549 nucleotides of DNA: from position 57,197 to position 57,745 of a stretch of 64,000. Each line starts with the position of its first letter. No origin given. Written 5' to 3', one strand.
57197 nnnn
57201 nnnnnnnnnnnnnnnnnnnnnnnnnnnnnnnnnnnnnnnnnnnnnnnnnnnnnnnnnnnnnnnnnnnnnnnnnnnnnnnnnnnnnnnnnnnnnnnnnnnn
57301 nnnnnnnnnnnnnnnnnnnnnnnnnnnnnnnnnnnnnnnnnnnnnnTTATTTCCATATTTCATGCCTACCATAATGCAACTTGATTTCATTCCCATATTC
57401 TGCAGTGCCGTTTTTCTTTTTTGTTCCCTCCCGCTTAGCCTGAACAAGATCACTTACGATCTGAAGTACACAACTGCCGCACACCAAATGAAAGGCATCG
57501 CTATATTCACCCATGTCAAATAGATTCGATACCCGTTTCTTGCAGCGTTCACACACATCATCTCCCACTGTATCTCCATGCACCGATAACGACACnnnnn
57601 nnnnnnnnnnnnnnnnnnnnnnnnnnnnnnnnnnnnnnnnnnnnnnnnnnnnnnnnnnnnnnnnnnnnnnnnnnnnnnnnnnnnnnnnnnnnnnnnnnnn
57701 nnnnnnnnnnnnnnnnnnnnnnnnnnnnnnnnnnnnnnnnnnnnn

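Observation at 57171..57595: Tandem paralogous zinc-ribbon mini-proteins at the head of the chemosensory operon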

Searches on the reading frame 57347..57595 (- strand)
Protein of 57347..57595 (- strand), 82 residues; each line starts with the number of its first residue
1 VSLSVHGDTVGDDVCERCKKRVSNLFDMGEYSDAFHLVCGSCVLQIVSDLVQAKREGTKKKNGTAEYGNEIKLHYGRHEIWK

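Call 5: search_protein_families(library=pfam, proteins=[window:57347-57595:-], max_evalue=1)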
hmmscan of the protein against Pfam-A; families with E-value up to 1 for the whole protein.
window:57347-57595:- (82 aa): 5 families
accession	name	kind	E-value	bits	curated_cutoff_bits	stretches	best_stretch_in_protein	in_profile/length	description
PF24458.1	DUF7573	-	0.012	15.9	30.2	1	11-42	10-36/39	Domain of unknown function (DUF7573)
PF07776.21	zf-AD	-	0.038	14.7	28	1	6-28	39-61/75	Zinc-finger associated domain (zf-AD)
PF23011.2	PHD-1st_NSD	-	0.046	14.3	27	1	12-39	5-32/49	Histone-lysine N-methyltransferase NSD-like, PHD zinc finger 1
PF18439.7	zf_UBZ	-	0.098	12.8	25.6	1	14-30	4-19/32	Ubiquitin-Binding Zinc Finger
PF21362.3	Sina_RING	-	0.19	12.3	29.3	0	36-44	19-27/35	E3 ubiquitin-protein ligase sina/sinah, RING finger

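Call 6: search_protein_families(library=ncbifam, proteins=[window:57347-57595:-], max_evalue=1)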
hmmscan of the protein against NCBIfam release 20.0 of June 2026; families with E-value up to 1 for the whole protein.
window:57347-57595:- (82 aa): 0 families

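Call 8: find_homologous_proteins(query=window:57347-57595:-, max_evalue=1)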
Query window:57347-57595:-: no candidate shares three 5-residue words with the query. No homologue found.
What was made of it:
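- The first word-based homology search with ORF1 found nothing (call 8).
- Tried and rejected: A word-based homology search with ORF1 found nothing, because the gene is uncalled everywhere (call 8).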

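Call 19: search_protein_representatives(alignment_id=A1)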
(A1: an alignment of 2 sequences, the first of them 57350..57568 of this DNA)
Query: 2 sequences, 73 profile positions. Proteins with E-value up to 0.001 (for the whole library): 11; up to 1e-10: 3; up to 1e-30: 0. The best 11 are listed.
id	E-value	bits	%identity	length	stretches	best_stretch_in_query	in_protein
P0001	3.6e-28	113.6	-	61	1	1-73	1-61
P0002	1.4e-11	60.5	-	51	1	1-39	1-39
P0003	9.2e-11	57.8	-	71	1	1-40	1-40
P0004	3.2e-09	52.9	-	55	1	1-45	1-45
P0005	1.2e-07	47.8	-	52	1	1-41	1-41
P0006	1.1e-06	44.8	-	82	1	1-49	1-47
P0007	1.9e-06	44.0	-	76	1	1-53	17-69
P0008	5.1e-06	42.6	-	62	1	4-55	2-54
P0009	8.1e-06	42.0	-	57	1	3-38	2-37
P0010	1.7e-05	41.0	-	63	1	1-49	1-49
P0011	9.2e-04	35.4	-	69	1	1-55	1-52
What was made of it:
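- On New ZR family (defined here): Profile E-values range from 1e-11 to 9e-4 against 1.84 billion proteins (call 19).
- A profile search of 1.84 billion representatives gave 11 hits at E<1e-3, all 51-82 aa (call 19).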

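Call 22: find_homologous_proteins(query=A2, max_evalue=0.01)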
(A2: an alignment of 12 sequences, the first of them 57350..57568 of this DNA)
Query A2 (12 sequences) (73 aa, profile of the alignment): 8 proteins with E <= 0.01 among 59 candidates.
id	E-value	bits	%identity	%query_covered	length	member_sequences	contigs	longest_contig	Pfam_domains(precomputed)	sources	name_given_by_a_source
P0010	4.3e-19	86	29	81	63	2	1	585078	-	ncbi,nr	ncbi:MAG: hypothetical protein HZC28_04455 [Spirochaetes bacterium]|nr:hypothetical protein [Spiroch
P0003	3.7e-18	83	29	86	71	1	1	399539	-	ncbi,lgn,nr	ncbi:MAG: hypothetical protein HZC28_12770 [Spirochaetes bacterium]|nr:hypothetical protein [Spiroch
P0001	5.0e-17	79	27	45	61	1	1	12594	-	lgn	-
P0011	7.7e-17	79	34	60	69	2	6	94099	-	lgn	-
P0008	1.6e-16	78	39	68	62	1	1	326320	-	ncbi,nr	ncbi:MAG: hypothetical protein HZC28_13535 [Spirochaetes bacterium]|nr:hypothetical protein [Spiroch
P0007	2.4e-16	77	30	63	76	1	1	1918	-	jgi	jgi:hypothetical protein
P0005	2.3e-15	74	36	49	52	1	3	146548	-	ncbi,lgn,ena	ncbi:MAG: hypothetical protein AABZ39_09125 [Spirochaetota bacterium]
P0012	1.1e-14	72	40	55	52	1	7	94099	-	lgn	-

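Call 23: find_encoding_contigs(protein=P0010, flank=8000, max_places=3)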
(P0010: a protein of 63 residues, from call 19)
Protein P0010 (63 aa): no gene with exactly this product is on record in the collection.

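Call 24: find_encoding_contigs(protein=P0003, flank=8000, max_places=3)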
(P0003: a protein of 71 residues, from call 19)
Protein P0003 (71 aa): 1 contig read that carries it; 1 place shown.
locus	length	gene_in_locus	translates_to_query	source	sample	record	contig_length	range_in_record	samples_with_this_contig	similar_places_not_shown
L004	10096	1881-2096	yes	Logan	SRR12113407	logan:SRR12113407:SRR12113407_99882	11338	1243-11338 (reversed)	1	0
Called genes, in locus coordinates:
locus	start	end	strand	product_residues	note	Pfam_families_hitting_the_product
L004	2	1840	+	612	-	?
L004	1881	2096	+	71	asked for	-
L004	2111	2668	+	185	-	-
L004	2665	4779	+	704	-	PF13428:TPR_14 (faint), PF07719:TPR_2 (faint), PF14559:TPR_19 (faint), PF00515:TPR_1 (faint)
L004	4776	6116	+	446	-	-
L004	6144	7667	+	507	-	PF00672:HAMP, PF07228:SpoIIE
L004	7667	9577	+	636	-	-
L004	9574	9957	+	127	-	PF01740:STAS, PF13466:STAS_2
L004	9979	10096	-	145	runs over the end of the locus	-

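Call 25: find_encoding_contigs(protein=P0008, flank=8000, max_places=3)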
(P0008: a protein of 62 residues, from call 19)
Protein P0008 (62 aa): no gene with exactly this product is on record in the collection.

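Call 26: find_encoding_contigs(protein=P0005, flank=8000, max_places=3)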
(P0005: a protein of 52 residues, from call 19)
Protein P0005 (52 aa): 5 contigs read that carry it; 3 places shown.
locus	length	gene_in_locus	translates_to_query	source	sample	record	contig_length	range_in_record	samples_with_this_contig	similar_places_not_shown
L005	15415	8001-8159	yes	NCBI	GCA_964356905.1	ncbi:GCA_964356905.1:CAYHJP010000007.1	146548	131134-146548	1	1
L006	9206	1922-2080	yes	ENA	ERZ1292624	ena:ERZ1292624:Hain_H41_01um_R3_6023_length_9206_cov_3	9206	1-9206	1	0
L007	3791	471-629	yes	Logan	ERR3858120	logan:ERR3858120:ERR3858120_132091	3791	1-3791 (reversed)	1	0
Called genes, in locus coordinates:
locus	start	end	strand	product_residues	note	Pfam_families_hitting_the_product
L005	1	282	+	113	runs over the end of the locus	PF03840:SecG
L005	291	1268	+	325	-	PF20030:bpMoxR, PF00158:Sigma54_activat (faint), PF00004:AAA (weak), PF07726:AAA_3, PF07728:AAA_5, PF17863:AAA_lid_2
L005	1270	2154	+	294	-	-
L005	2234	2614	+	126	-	PF05168:HEPN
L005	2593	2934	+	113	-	PF01909:NTP_transf_2, PF18765:Polbeta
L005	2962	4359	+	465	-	PF00753:Lactamase_B, PF12706:Lactamase_B_2 (faint), PF16661:Lactamase_B_6, PF10996:Beta-Casp, PF07521:RMMBL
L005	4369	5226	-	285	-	PF13385:Laminin_G_3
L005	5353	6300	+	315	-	PF00487:FA_desaturase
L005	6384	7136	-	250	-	PF01261:AP_endonuc_2, PF03786:UxuA (weak)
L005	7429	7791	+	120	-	PF00072:Response_reg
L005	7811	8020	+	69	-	-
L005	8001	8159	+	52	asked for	-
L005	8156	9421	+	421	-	PF00015:MCPsignal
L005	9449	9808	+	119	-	PF00072:Response_reg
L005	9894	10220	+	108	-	PF01740:STAS, PF13466:STAS_2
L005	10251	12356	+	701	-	PF01627:Hpt, PF02895:H-kinase_dim, PF02518:HATPase_c, PF01584:CheW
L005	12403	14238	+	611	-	PF00672:HAMP (faint), PF00015:MCPsignal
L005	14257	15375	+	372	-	-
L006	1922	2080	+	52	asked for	-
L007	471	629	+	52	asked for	-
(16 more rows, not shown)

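Call 27: find_encoding_contigs(protein=P0011, flank=8000, max_places=3)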
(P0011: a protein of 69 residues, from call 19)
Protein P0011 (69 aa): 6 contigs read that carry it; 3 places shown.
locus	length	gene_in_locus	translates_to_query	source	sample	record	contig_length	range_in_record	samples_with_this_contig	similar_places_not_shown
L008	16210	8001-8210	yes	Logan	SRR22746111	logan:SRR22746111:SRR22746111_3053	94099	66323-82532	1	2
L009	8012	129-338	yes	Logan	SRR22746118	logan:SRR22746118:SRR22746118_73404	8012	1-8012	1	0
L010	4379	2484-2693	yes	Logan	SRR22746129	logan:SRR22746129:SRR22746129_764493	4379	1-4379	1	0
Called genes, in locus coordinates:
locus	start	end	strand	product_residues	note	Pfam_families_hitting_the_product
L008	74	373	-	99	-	PF00226:DnaJ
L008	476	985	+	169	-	PF02001:DUF134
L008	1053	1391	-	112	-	PF02579:Nitro_FeMo-Co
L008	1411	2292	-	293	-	PF01656:CbiA, PF10609:ParA (faint), PF12797:Fer4_2 (faint), PF14697:Fer4_21 (weak), PF12838:Fer4_7 (weak), PF13187:Fer4_9 (weak), PF13237:Fer4_10 (weak), PF00037:Fer4 (weak), +1 more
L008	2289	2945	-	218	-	PF13489:Methyltransf_23, PF13649:Methyltransf_25, PF08241:Methyltransf_11, PF08242:Methyltransf_12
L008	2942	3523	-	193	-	PF00037:Fer4 (weak), PF10609:ParA (weak)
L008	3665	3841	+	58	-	-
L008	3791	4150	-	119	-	PF02579:Nitro_FeMo-Co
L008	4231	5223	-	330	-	PF01515:PTA_PTB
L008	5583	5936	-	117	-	-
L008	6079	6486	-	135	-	PF02001:DUF134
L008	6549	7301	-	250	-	PF01261:AP_endonuc_2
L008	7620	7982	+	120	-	PF00072:Response_reg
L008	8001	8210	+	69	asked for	-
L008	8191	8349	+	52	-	-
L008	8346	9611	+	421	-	PF00015:MCPsignal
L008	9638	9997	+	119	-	PF00072:Response_reg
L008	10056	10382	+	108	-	PF01740:STAS, PF13466:STAS_2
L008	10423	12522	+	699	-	PF01627:Hpt, PF02895:H-kinase_dim, PF02518:HATPase_c, PF01584:CheW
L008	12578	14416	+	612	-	PF00672:HAMP (weak), PF00015:MCPsignal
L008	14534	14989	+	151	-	PF08269:dCache_2, PF17200:sCache_2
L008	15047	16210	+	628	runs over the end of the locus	PF00015:MCPsignal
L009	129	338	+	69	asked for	-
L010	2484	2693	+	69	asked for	-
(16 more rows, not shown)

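Call 28: find_encoding_contigs(protein=P0012, flank=8000, max_places=3)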
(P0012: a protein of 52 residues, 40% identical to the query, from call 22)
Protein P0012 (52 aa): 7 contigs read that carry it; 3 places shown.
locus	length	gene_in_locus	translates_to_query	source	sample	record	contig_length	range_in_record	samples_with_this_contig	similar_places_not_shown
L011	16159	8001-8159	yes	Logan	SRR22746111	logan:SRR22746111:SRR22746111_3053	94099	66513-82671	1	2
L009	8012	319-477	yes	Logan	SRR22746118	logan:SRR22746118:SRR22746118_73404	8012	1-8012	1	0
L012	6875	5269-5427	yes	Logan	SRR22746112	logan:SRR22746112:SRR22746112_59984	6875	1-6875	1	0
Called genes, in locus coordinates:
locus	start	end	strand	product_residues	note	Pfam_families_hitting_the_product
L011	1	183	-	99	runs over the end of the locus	PF00226:DnaJ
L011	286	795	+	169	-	PF02001:DUF134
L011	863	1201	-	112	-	PF02579:Nitro_FeMo-Co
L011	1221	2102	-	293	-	PF01656:CbiA, PF10609:ParA (faint), PF12797:Fer4_2 (faint), PF14697:Fer4_21 (weak), PF12838:Fer4_7 (weak), PF13187:Fer4_9 (weak), PF13237:Fer4_10 (weak), PF00037:Fer4 (weak), +1 more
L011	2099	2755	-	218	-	PF13489:Methyltransf_23, PF13649:Methyltransf_25, PF08241:Methyltransf_11, PF08242:Methyltransf_12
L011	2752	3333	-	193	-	PF00037:Fer4 (weak), PF10609:ParA (weak)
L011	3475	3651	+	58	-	-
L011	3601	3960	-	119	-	PF02579:Nitro_FeMo-Co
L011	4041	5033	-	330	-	PF01515:PTA_PTB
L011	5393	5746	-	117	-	-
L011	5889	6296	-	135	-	PF02001:DUF134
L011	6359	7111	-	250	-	PF01261:AP_endonuc_2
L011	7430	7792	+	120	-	PF00072:Response_reg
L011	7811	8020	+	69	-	-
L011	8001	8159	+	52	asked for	-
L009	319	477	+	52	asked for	-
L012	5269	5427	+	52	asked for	-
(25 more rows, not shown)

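Call 49: predict_structure(alignment_id=A2)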
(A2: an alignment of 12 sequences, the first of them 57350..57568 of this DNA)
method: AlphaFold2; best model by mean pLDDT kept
length: 73 residues; sequences in the alignment: 12
mean_pLDDT: 68.2   pTM: 0.51
mean pLDDT of the five models: 68.2, 67.1, 66.3, 66.2, 64.7
residues with pLDDT >= 90: 12; 70-90: 29; 50-70: 6; < 50: 26
segments of 3 or more residues with pLDDT < 50: 49-73
pLDDT, mean of each block of 10 residues (from residue 1): 81 87 84 87 64 41 42 41
secondary structure, 60 per line:
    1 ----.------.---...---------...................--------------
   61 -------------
elements in order: E16-18 E28-30 H31-46
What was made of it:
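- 57347..57568 (-): ZR1: Cys4 mini-protein, 73 aa from GTG 57568 (the maximal ORF reaches GTG 57595, 82 aa). ZR1-type subfamily (L-F, C-G-S-C). AF2 pLDDT is above 80 for residues 1-46 (call 49).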

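Call 60: search_protein_families(library=pfam, proteins=[L004:2111-2665:+, L004:4776-6113:+, L004:7667-9574:+], max_evalue=0.01)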
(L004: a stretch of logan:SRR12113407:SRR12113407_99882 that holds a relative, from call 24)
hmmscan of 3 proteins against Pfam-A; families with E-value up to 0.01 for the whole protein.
L004:2111-2665:+ (185 aa): 0 families

L004:4776-6113:+ (446 aa): 0 families

L004:7667-9574:+ (636 aa): 0 families

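Call 72: find_encoding_contigs(protein=P0007, flank=5000, max_places=3)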
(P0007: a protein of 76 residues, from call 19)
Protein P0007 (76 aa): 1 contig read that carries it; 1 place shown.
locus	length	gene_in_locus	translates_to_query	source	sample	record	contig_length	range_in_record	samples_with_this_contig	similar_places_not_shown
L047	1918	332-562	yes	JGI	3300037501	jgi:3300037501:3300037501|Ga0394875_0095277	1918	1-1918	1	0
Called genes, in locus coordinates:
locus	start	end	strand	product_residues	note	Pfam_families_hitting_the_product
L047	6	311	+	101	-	PF00072:Response_reg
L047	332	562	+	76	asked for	-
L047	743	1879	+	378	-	PF00586:AIRS, PF02769:AIRS_C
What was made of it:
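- In L005/L008 and L047 a receiver-domain gene lies immediately upstream (calls 26, 27, 72). L047 shows no STAS within its 1.9 kb contig (call 72).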

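Call 84: search_protein_families(library=pfam, proteins=[L050:6199-6765:+, L048:6710-7993:+, L005:7429-7788:+, L005:14257-15372:+], max_evalue=0.01)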
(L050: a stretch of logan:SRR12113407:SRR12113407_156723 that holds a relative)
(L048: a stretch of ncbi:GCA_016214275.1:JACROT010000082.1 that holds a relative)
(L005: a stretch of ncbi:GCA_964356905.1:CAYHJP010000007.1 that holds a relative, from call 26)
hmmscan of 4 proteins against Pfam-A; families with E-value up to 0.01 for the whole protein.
L050:6199-6765:+ (189 aa): 1 family
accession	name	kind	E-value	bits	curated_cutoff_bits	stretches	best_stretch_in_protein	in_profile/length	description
PF02050.21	FliJ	-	0.0028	18.3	28.4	1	48-109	10-71/123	Flagellar FliJ protein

L048:6710-7993:+ (428 aa): 2 families
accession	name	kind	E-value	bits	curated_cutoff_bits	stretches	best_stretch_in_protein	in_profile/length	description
PF00015.26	MCPsignal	-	3.2e-29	102.4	34.6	1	214-355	25-165/172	Methyl-accepting chemotaxis protein (MCP) signalling domain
PF04108.17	ATG17_like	-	0.0016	18.4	43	1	90-348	122-277/355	Autophagy protein ATG17-like domain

L005:7429-7788:+ (120 aa): 2 families
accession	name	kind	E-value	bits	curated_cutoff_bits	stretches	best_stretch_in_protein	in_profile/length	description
PF00072.30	Response_reg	-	1.1e-22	80.7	30.2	1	4-112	1-108/111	Response regulator receiver domain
PF23198.2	PDE8A_N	-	0.0023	18.3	29.6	1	3-82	11-92/147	PDE8A-like, N-terminal domain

L005:14257-15372:+ (372 aa): 6 families
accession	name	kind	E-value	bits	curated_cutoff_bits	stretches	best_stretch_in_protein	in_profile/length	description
PF17201.10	Cache_3-Cache_2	-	0.00028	20.7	27.7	1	104-176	207-290/299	Cache 3/Cache 2 fusion domain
PF00672.30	HAMP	-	0.0004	21.1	25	1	203-261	1-51/53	HAMP domain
PF04513.17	Baculo_PEP_C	-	0.0011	19.5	38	1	246-330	31-117/140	Baculovirus polyhedron envelope protein, PEP, C terminus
PF07889.17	DUF1664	-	0.0012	19.3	34.6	1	253-330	35-112/124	Protein of unknown function (DUF1664)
PF06103.16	DUF948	-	0.0044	17.6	37.2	1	254-318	24-88/89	Bacterial protein of unknown function (DUF948)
PF00015.26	MCPsignal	-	0.0095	16.2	34.6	0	245-333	75-163/172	Methyl-accepting chemotaxis protein (MCP) signalling domain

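Call 91: search_protein_families(library=phrogs, proteins=[window:57350-57568:-, L050:5649-5840:+, L048:6501-6710:+], max_evalue=1)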
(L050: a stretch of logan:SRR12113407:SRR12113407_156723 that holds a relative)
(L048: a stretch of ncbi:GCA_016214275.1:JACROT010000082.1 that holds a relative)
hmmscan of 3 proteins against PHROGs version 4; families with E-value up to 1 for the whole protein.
window:57350-57568:- (73 aa): 2 families
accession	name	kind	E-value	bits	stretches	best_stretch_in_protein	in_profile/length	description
phrog_19738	-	unknown function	0.14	13.5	1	5-55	33-83/116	-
phrog_1253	-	transcription regulation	0.25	12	1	9-62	7-59/169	inhibitor of host transcription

L050:5649-5840:+ (64 aa): 3 families
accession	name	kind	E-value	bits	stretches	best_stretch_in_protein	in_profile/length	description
phrog_7110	-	unknown function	0.04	15.1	1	4-44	11-49/81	-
phrog_19707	-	unknown function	0.041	15.2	1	4-49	9-55/111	-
phrog_9584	-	unknown function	0.19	12.7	1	4-35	7-47/59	-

L048:6501-6710:+ (70 aa): 2 families
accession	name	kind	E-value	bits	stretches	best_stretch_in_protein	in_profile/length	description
phrog_4921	-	unknown function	0.072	14.2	1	9-52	64-101/116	-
phrog_9584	-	unknown function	0.16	12.8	1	10-24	8-22/59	-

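Call 94: fold_search(model_id=the predicted structure, library=pdb)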
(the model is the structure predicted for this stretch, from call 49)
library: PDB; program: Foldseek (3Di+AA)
matches with E <= 10: 66; with E <= 0.001: 0
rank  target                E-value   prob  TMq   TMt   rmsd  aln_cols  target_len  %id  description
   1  2ysl_MODEL_1_A        8.4e-01  0.47  0.35  0.35   2.9        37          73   22  Solution structure of the RING domain (1-66) from tripartite motif-containing protein 31 (released 2007-10-09)
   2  9a5x_A                9.0e-01  0.25  0.40  0.09   3.9        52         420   17  Integrative model of CLPX-CLPP by crosslinking MS and deep learning (released 2024-09-18)
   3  8iej_A                9.0e-01  0.13  0.30  0.35   9.1        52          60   21  RNF20-RNF40/hRad6A-Ub/nucleosome complex (released 2023-09-06)
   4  7us1_A                1.1e+00  0.15  0.41  0.15  10.4        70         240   16  Structure of parkin (R0RB) bound to two phospho-ubiquitin molecules (released 2022-06-22)
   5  1y02                  1.2e+00  0.16  0.34  0.29   5.5        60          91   17  Crystal Structure of a FYVE-type domain from caspase regulator CARP2 (released 2004-12-28)
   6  9cpa_b                1.3e+00  0.06  0.26  0.18  14.6        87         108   16  Structure of a Mammalian DHX29-bound 43S Pre-initiation Complex (released 2025-07-23)
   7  2gat_A                1.5e+00  0.10  0.34  0.37  10.8        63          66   24  SOLUTION STRUCTURE OF THE C-TERMINAL DOMAIN OF CHICKEN GATA-1 BOUND TO DNA, NMR, REGULARIZED MEAN STRUCTURE (released 1998-01-28)
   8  6sqr_D                1.9e+00  0.15  0.33  0.37   4.3        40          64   20  Crystal structure of Cat MDM2-S429E RING domain bound to UbcH5B-Ub (released 2020-05-06)
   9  3gv4_A                1.9e+00  0.08  0.26  0.20   7.0        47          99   11  Crystal structure of human HDAC6 zinc finger domain and ubiquitin C-terminal peptide RLRGG (released 2009-04-28)
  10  8w31_A                2.2e+00  0.21  0.41  0.15   3.4        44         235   18  Crystal structure of parkin (R0RB):2pUb with activator compound (released 2024-08-21)
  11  4xm5                  2.2e+00  0.16  0.39  0.12   4.1        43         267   14  C. glabrata Slx1. (released 2015-03-25)
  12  7f5s_LW               2.2e+00  0.12  0.40  0.39  13.4        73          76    8  human delta-METTL18 60S ribosome (released 2022-06-22)
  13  5ypg_A                2.3e+00  0.23  0.36  0.50   3.1        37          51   19  p62/SQSTM1 ZZ domain with Leu-peptide (released 2018-08-29)
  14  6sqo_A                2.3e+00  0.15  0.35  0.40   4.0        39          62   20  Crystal structure of human MDM2 RING domain homodimer bound to UbcH5B-Ub (released 2020-05-06)
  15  3phd_D                2.3e+00  0.09  0.30  0.27   4.5        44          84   11  Crystal structure of human HDAC6 in complex with ubiquitin (released 2011-02-23)
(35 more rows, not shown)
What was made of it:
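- Closest known: ClpX N-terminal zinc-binding domain. Same: A ClpX chain appears among the weak Foldseek neighbours (call 94).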
